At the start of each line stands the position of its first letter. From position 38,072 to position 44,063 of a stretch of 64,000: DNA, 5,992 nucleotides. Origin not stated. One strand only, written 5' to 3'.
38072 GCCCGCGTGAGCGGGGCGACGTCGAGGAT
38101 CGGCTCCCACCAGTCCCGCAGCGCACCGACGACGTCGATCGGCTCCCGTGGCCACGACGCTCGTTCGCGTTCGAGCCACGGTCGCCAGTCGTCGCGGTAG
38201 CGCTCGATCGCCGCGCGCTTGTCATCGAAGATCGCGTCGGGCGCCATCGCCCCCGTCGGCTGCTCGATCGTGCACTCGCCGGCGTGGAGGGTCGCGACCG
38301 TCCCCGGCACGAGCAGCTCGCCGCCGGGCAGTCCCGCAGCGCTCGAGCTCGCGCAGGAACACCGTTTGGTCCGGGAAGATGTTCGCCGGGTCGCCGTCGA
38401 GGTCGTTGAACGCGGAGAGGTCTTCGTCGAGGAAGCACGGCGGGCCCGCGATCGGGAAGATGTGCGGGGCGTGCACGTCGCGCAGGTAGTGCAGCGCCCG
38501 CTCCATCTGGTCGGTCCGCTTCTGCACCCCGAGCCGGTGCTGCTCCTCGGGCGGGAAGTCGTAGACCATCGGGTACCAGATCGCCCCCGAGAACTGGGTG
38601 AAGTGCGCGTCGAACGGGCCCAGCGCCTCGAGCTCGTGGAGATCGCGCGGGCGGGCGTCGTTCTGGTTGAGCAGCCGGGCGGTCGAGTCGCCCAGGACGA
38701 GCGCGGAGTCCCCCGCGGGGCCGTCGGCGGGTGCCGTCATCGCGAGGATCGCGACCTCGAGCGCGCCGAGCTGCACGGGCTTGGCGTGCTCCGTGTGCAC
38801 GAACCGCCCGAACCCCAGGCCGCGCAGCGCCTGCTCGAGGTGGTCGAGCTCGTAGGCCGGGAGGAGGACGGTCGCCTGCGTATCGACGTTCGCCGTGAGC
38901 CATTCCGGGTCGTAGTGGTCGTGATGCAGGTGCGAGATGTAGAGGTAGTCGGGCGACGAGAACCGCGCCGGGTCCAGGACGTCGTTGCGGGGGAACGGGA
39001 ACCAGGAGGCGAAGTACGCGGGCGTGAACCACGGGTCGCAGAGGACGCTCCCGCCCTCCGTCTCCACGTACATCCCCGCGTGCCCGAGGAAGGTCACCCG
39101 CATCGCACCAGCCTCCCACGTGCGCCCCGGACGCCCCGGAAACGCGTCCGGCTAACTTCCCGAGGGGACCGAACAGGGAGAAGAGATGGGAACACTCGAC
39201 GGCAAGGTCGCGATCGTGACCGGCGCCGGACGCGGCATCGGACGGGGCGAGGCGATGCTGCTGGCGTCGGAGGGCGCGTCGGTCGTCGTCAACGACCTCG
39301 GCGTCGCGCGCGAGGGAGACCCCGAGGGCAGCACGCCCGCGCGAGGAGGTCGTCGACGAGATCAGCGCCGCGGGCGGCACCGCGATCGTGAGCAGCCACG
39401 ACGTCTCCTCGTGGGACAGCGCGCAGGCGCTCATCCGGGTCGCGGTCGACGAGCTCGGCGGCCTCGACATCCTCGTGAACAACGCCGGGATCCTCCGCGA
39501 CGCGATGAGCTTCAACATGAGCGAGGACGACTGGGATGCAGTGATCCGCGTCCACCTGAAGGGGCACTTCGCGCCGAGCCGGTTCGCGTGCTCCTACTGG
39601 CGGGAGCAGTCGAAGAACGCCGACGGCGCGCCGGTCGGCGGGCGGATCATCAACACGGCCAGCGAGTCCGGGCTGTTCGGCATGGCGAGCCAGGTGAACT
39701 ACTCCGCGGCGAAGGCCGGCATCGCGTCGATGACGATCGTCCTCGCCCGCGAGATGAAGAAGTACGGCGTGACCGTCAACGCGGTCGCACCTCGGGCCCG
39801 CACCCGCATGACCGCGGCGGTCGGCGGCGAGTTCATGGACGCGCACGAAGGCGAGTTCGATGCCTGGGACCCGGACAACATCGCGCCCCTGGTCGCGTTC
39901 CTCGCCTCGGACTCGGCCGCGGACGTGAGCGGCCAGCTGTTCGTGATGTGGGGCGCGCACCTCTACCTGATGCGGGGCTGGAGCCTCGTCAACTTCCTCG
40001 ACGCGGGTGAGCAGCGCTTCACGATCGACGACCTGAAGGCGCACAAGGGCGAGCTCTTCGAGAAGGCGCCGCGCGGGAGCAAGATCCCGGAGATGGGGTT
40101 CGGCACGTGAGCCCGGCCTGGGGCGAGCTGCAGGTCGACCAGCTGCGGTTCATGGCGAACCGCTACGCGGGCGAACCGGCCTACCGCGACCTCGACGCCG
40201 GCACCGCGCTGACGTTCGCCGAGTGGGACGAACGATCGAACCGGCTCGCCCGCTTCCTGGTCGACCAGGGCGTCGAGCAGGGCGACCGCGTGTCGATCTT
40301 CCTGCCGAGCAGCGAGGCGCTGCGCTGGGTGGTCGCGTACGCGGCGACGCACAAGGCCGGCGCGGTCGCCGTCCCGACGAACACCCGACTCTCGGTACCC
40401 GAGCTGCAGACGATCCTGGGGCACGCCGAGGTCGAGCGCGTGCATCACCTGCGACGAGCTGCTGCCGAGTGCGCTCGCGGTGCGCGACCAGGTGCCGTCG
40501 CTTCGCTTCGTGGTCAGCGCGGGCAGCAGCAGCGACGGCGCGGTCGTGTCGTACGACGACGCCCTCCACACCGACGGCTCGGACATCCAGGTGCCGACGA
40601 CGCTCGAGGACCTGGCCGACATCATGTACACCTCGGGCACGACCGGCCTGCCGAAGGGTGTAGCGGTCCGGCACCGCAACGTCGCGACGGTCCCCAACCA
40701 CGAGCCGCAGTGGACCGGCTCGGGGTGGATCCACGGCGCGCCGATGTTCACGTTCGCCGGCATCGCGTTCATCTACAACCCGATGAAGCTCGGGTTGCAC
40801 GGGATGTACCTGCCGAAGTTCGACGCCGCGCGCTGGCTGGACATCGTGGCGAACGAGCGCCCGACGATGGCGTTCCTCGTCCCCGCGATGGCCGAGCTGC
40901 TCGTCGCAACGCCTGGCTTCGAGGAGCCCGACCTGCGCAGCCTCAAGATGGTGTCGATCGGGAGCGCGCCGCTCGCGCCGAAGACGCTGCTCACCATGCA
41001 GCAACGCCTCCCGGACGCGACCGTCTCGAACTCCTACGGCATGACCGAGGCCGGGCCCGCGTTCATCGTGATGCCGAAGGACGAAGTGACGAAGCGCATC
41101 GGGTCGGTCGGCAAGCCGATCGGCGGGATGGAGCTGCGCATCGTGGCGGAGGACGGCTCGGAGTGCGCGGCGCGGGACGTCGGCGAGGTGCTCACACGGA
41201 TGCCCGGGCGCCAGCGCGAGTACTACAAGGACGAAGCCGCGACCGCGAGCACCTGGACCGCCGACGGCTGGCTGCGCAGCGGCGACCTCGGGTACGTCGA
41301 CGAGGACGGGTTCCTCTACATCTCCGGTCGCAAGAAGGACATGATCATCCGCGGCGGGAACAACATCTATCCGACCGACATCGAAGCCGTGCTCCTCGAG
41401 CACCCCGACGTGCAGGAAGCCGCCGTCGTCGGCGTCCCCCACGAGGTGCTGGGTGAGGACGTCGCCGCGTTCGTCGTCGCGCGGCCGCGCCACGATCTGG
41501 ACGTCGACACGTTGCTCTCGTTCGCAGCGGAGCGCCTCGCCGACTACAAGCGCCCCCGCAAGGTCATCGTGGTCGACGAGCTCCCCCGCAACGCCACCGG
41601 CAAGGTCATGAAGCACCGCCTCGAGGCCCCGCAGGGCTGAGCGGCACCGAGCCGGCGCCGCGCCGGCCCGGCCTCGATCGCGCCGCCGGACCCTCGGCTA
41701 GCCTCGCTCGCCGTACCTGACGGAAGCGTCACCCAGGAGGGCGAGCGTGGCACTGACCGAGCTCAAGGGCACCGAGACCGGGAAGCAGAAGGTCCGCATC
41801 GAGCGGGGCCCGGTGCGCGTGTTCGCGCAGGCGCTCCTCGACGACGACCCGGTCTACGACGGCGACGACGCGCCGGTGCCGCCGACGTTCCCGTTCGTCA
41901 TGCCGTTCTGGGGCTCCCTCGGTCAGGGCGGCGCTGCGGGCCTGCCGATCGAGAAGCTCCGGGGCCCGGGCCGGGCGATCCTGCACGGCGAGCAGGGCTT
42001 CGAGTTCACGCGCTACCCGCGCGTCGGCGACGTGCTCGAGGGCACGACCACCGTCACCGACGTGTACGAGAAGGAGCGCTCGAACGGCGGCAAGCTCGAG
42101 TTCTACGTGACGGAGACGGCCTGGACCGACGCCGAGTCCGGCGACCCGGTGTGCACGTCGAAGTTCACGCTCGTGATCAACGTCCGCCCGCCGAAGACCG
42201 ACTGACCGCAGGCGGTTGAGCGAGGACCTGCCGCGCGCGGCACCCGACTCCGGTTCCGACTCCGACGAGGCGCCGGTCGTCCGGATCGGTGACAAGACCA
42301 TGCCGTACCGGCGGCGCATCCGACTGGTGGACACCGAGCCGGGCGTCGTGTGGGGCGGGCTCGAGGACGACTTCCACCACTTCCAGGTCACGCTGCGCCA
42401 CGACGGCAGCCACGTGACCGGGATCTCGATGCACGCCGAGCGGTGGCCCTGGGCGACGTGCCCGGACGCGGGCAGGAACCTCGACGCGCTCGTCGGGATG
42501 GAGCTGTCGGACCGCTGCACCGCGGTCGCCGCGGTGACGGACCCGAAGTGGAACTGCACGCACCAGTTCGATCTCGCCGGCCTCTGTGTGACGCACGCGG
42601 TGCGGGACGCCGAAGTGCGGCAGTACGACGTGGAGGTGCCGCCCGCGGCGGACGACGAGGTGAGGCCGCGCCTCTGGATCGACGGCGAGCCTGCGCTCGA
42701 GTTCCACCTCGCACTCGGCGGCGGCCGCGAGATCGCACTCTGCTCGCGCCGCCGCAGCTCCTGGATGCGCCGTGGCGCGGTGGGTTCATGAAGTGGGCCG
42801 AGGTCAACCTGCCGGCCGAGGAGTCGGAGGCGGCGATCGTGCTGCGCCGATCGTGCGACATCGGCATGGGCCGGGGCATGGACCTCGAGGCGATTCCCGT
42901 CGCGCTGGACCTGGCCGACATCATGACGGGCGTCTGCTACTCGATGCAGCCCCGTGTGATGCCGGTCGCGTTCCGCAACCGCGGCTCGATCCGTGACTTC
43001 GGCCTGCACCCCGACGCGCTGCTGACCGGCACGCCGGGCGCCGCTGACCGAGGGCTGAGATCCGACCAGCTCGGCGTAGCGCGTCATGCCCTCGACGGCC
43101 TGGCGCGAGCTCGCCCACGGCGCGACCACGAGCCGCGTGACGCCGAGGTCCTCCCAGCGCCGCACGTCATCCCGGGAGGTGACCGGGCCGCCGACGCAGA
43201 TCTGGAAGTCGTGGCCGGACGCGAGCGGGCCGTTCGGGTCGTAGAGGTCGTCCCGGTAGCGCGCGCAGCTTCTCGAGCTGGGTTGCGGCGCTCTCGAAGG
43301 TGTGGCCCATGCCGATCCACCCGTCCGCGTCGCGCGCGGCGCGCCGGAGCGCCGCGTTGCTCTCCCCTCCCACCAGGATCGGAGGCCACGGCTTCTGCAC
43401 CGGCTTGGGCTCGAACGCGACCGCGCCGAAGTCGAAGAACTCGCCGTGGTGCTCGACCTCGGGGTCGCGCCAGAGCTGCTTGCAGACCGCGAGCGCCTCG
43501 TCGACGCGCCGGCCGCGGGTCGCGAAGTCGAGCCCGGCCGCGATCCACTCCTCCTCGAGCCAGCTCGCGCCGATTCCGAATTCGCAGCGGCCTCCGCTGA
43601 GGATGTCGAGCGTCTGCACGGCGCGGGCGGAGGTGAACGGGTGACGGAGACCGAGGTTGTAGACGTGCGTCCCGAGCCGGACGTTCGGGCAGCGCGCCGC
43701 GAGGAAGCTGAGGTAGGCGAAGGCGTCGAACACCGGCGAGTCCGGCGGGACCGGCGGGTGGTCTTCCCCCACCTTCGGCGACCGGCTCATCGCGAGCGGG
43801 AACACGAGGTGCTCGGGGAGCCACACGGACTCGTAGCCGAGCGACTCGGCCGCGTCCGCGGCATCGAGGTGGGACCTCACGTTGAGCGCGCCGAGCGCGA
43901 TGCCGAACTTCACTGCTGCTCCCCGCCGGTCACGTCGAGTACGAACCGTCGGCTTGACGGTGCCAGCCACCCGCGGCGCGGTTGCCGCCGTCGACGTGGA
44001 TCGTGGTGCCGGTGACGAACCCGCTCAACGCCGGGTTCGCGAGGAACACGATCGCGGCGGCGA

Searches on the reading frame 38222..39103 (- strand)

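Call 19: search_protein_families(library=pfam, proteins=[window:38222-39103:-], max_evalue=0.00001)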
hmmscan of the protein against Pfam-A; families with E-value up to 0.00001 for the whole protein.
window:38222-39103:- (293 aa): 1 family
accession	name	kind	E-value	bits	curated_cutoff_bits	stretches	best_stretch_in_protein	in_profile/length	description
PF13483.12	Lactamase_B_3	-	1.5e-07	32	24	1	2-74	1-60/160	Beta-lactamase superfamily domain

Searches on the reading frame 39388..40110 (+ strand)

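Call 19: search_protein_families(library=pfam, proteins=[window:39388-40110:+], max_evalue=0.00001)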
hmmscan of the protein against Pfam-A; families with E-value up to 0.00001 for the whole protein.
window:39388-40110:+ (240 aa): 3 families
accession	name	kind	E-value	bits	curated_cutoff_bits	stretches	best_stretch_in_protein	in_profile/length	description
PF00106.31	adh_short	-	8.8e-32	110.6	26.6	1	4-142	56-187/195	short chain dehydrogenase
PF13561.12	adh_short_C2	-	2.3e-30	106.3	27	1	4-186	50-230/236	Enoyl-(Acyl carrier protein) reductase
PF08659.16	KR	-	2.6e-07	31.2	22.6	0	3-59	59-115/180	KR domain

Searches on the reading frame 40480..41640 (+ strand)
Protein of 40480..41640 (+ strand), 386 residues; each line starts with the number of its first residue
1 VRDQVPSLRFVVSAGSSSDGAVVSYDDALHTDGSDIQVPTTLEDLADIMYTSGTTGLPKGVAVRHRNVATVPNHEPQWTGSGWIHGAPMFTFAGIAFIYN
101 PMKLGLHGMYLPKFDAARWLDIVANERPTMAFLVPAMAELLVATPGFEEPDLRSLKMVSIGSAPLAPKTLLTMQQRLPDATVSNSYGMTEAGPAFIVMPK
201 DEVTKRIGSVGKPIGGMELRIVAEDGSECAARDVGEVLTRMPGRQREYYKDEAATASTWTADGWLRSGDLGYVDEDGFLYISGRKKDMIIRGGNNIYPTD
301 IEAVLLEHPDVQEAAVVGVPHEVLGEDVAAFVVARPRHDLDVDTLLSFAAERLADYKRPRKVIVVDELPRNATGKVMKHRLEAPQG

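Call 19: search_protein_families(library=pfam, proteins=[window:40480-41640:+], max_evalue=0.00001)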
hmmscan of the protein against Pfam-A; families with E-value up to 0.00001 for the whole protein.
window:40480-41640:+ (386 aa): 2 families
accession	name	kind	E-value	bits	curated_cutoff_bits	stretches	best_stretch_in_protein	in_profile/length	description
PF00501.34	AMP-binding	-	7.8e-49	166.9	29.9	1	34-249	153-384/384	AMP-binding enzyme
PF13193.12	AMP-binding_C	-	1.7e-22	80.6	24.5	1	301-375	2-76/76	AMP-binding enzyme C-terminal domain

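Call 36: search_protein_families(library=ncbifam, proteins=[window:40480-41640:+], max_evalue=0.00001)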
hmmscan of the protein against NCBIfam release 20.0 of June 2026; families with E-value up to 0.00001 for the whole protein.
window:40480-41640:+ (386 aa): 105 families (the best 25 are shown)
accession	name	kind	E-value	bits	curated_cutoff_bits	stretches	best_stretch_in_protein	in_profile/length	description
NF004837.0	PRK06187.1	subfamily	3.2e-104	349.1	476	1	4-382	125-519/531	long-chain-fatty-acid--CoA ligase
NF006182.0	PRK08316.1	subfamily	2.4e-81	273.8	663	1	14-381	141-513/523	fatty acyl-CoA synthetase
NF005857.1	PRK07786.1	exception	1.7e-79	267.7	733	1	2-381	124-508/513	fatty-acid--CoA ligase FadD5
NF005801.1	PRK07656.1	equivalog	8.2e-79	265.5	657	1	37-381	158-499/500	FadD3 family acyl-CoA ligase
NF052580.1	Str24CoAsynCasG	equivalog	8.8e-79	265.3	750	1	36-382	181-547/548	steroid-24-oyl-CoA synthetase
NF002966.0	PRK03640.1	equivalog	1.3e-77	261.5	556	1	34-382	132-477/483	o-succinylbenzoate--CoA ligase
NF005702.0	PRK07514.1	subfamily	6.6e-75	252.4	558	1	15-381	131-496/506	malonyl-CoA synthase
NF009233.0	PRK12583.1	subfamily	1.3e-72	245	832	1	3-381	154-546/558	fatty acid CoA ligase family protein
NF005307.0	PRK06839.1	equivalog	3.4e-71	240.4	748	1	48-381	154-489/496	o-succinylbenzoate--CoA ligase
NF005858.0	PRK07787.1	subfamily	1.3e-70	238.2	575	1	28-382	114-469/471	acyl-CoA synthetase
NF006572.0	PRK09088.1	equivalog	3.4e-69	233.8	696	1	21-382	118-484/491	acyl-CoA synthetase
NF052269.1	Staph_lig_FadD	equivalog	3.9e-68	230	650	1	40-382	147-490/499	long-chain-fatty-acid--CoA ligase FadD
NF004114.0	PRK05605.1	equivalog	5.3e-67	226.4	766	1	32-381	209-565/575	long-chain-fatty-acid--CoA ligase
NF009071.0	PRK12406.1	subfamily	3.4e-66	223.7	701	1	38-384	148-501/510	acyl-CoA synthetase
NF004511.1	PRK05852.1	equivalog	6e-64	216.5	650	1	113-382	232-501/505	FadD7 family fatty acid--CoA ligase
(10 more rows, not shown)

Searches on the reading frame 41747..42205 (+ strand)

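Call 19: search_protein_families(library=pfam, proteins=[window:41747-42205:+], max_evalue=0.00001)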
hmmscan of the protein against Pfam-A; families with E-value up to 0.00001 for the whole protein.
window:41747-42205:+ (152 aa): 2 families
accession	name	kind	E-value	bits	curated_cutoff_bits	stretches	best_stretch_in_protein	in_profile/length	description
PF13452.11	FAS1_DH_region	-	9.8e-18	65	22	1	6-137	2-131/132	FAS1-like, dehydratase domain region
PF22622.2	MFE-2_hydrat-2_N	-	1.1e-06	28.9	27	1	40-144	30-128/130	MFE-2 hydratase 2 N-terminal domain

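Call 36: search_protein_families(library=ncbifam, proteins=[window:41747-42205:+], max_evalue=0.00001)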
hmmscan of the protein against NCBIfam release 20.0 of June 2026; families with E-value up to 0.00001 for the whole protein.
window:41747-42205:+ (152 aa): 0 families

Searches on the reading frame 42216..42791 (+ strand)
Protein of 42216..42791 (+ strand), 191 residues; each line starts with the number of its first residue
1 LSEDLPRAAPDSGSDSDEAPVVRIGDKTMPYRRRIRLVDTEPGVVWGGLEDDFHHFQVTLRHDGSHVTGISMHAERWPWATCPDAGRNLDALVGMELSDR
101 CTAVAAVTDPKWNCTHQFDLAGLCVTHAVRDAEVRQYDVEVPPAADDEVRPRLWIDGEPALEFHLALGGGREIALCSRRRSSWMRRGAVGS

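Call 20: search_protein_families(library=pfam, proteins=[window:42216-42791:+], max_evalue=0.00001)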
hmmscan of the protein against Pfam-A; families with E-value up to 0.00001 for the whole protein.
window:42216-42791:+ (191 aa): 0 families

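Call 36: search_protein_families(library=ncbifam, proteins=[window:42216-42791:+], max_evalue=0.00001)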
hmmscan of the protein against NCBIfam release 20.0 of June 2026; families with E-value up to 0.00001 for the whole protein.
window:42216-42791:+ (191 aa): 0 families

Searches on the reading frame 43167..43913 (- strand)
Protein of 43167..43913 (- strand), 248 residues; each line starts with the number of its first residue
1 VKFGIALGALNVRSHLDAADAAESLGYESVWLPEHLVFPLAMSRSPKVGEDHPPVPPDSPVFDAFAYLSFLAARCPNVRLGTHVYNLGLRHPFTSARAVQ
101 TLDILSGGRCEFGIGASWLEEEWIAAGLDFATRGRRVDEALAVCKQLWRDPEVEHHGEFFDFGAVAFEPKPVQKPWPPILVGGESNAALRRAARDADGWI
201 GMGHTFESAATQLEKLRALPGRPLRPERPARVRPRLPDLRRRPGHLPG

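Call 20: search_protein_families(library=pfam, proteins=[window:43167-43913:-], max_evalue=0.00001)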
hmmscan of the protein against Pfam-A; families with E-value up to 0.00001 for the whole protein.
window:43167-43913:- (248 aa): 1 family
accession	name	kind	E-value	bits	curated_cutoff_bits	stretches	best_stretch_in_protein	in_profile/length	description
PF00296.26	Bac_luciferase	-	5.5e-48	164.4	27.9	1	11-219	21-209/314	Luciferase-like monooxygenase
